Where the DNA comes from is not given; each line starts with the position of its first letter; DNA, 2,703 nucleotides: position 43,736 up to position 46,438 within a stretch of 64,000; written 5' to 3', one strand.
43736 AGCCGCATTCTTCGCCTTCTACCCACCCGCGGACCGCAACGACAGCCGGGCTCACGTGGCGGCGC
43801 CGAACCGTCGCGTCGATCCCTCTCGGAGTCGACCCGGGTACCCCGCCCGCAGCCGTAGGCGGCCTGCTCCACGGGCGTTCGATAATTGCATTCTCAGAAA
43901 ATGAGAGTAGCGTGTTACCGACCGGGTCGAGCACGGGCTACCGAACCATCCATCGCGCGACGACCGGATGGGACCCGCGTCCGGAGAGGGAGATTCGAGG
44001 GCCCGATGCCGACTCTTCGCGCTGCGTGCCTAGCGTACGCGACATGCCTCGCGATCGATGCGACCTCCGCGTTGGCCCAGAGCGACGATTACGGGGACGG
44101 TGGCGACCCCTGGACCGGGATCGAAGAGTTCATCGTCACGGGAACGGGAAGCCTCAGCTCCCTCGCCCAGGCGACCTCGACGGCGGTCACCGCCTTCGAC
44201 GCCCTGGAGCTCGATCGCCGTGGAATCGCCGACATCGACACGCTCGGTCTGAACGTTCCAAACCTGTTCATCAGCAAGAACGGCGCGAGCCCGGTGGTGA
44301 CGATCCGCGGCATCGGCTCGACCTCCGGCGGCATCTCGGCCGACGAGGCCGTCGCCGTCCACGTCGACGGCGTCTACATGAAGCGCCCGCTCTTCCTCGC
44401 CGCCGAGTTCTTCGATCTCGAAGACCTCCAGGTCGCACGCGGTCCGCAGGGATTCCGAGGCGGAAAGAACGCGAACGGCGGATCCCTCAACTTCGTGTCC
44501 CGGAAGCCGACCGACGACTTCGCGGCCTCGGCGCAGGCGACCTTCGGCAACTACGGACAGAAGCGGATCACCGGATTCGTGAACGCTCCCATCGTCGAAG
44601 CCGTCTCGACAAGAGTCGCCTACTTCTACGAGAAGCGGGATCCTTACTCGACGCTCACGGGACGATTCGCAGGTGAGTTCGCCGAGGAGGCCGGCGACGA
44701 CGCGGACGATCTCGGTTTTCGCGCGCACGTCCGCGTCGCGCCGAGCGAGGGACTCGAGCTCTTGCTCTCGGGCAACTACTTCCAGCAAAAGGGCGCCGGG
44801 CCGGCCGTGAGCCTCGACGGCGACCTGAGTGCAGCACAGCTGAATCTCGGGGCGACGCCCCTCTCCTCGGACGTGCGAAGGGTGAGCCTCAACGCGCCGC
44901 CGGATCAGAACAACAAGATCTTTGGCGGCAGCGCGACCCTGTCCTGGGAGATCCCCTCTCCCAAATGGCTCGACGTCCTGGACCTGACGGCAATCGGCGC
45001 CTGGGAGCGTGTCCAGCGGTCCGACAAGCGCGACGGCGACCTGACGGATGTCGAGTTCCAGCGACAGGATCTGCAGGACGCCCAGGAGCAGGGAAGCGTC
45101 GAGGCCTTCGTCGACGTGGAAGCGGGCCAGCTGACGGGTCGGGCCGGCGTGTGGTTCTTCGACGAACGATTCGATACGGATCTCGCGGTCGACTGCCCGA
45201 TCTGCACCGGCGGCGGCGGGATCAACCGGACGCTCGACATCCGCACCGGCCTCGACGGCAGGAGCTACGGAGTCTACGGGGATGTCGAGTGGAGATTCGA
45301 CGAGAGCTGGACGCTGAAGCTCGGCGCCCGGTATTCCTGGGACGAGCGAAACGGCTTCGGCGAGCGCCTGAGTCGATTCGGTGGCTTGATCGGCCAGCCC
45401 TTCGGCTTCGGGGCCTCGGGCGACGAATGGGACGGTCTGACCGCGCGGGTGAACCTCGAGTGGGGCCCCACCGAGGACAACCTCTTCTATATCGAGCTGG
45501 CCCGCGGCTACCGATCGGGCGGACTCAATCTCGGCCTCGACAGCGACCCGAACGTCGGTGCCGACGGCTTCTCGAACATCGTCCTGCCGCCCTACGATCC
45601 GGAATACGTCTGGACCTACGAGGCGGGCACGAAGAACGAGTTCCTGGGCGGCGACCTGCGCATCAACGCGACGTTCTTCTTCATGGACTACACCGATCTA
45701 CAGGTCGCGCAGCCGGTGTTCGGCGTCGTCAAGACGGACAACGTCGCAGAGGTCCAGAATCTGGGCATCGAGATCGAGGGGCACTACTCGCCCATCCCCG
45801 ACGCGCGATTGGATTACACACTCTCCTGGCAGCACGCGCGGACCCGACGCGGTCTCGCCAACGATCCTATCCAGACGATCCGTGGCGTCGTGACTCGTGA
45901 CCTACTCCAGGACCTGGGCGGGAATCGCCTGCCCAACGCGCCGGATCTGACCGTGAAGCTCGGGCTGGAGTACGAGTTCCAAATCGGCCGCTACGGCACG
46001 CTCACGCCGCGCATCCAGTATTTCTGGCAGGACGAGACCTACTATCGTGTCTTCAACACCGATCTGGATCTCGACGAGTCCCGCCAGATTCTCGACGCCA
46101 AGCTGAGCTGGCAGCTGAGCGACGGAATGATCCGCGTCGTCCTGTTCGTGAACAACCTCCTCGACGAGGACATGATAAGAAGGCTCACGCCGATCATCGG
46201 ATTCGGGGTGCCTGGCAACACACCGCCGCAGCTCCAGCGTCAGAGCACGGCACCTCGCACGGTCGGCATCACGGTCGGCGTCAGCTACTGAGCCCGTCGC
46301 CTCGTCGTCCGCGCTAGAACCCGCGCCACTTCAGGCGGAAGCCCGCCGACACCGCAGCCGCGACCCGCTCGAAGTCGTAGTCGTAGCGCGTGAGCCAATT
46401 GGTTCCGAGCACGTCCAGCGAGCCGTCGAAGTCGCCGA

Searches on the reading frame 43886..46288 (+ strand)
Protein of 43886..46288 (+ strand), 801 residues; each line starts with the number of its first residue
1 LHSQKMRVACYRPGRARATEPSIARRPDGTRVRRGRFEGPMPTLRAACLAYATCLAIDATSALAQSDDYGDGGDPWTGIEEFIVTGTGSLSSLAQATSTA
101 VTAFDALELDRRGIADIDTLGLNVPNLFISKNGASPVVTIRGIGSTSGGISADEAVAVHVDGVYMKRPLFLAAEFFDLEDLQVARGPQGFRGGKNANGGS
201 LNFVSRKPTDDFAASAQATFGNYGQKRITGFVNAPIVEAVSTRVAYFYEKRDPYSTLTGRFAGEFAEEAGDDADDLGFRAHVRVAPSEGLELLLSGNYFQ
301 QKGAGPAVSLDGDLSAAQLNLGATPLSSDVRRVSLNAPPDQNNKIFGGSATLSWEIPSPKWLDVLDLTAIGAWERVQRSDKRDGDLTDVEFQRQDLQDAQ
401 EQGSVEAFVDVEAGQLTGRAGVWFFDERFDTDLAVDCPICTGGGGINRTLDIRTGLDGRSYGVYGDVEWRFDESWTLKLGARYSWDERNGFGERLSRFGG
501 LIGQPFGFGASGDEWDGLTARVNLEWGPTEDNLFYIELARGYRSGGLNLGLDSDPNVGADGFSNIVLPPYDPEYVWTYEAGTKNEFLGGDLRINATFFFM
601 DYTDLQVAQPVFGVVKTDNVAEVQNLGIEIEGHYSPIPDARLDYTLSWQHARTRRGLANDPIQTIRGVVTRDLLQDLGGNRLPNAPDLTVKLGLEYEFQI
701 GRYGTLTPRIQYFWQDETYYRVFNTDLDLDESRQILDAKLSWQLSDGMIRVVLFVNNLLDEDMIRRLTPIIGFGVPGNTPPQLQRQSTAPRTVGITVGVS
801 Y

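Call 24: search_protein_families(library=pfam, proteins=[window:43886-46288:+], max_evalue=0.001)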
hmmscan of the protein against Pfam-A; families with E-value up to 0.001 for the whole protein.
window:43886-46288:+ (801 aa): 2 families
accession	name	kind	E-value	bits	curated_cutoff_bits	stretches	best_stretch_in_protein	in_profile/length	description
PF00593.30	TonB_dep_Rec_b-barrel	-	2.3e-37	130.4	27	1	320-758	29-436/436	TonB dependent receptor-like, beta-barrel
PF07715.20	Plug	-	7.2e-10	39.8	23.9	1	95-199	3-106/107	TonB-dependent Receptor Plug Domain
